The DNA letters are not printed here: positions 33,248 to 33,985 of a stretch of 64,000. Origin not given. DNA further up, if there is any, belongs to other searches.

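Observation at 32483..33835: Second NDT-like paralog in an AT-rich patch, convergent with an orphan P-loop NTPase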

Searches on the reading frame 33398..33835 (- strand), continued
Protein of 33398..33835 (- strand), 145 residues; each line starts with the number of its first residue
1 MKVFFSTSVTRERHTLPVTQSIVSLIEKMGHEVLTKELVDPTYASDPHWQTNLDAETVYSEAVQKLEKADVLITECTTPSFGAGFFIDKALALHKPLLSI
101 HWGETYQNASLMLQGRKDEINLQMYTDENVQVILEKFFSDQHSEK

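Call 73: search_solved_structures(query=A6, max_evalue=1, show_alignments=1)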
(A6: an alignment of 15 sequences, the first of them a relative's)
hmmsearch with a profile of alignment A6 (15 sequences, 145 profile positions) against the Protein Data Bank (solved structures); distinct sequences matched with E-value up to 1: 13.
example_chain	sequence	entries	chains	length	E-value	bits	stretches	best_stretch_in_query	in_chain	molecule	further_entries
2klh_A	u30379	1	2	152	6.5e-15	58.5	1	3-140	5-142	c-Myc-responsive protein Rcl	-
4fyh_A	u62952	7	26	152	8.3e-15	58.1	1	3-140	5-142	Deoxyribonucleoside 5'-monophosphate N-glycosidase | 2'-deoxynucleoside 5'-phosphate N-hydrolase 1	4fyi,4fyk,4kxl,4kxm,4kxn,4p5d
2khz_A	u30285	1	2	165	1.2e-14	57.6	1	3-140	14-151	c-Myc-responsive protein Rcl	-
8qhq_A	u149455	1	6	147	1.7e-12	50.7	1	3-139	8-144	2'-deoxynucleoside 5'-phosphate N-hydrolase 1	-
8rqd_C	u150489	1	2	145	2.1e-12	50.3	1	3-139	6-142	2'-deoxynucleoside 5'-phosphate N-hydrolase 1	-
8rpt_B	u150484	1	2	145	2.3e-12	50.2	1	3-139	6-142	2'-deoxynucleoside 5'-phosphate N-hydrolase 1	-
4p5e_A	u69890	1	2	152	2.7e-12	50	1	3-140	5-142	2'-deoxynucleoside 5'-phosphate N-hydrolase 1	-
9i3q_A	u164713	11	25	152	2.8e-12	50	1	3-140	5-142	5-hydroxymethyl-dUMP N-hydrolase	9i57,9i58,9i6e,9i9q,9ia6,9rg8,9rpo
9da1_A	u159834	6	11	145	2.9e-12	49.9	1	3-139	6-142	5-hydroxymethyl-dUMP N-hydrolase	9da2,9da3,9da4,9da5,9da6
8os9_A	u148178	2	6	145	2.9e-12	49.9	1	3-139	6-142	2'-deoxynucleoside 5'-phosphate N-hydrolase 1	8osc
8rps_C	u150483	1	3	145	2.9e-12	49.9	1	3-139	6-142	2'-deoxynucleoside 5'-phosphate N-hydrolase 1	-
8qhr_A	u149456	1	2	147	3e-12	49.9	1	3-139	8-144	2'-deoxynucleoside 5'-phosphate N-hydrolase 1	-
8phx_A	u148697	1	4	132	0.12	15.5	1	25-139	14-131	Histidine protein kinase SLN1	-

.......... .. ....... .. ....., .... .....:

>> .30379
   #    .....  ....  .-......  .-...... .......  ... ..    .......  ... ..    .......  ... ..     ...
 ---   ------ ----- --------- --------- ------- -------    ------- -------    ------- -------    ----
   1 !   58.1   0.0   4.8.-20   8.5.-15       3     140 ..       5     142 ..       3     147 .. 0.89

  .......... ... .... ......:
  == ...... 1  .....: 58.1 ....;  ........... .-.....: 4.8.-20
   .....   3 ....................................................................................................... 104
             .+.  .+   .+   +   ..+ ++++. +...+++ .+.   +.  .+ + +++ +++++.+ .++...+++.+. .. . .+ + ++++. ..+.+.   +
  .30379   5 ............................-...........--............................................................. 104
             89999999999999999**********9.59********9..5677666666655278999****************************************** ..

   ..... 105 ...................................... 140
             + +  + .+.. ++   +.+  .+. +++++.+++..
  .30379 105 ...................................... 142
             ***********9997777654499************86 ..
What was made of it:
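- On DNPH1/Rcl N-hydrolase: Family profile E=6.5e-15 (call 73).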
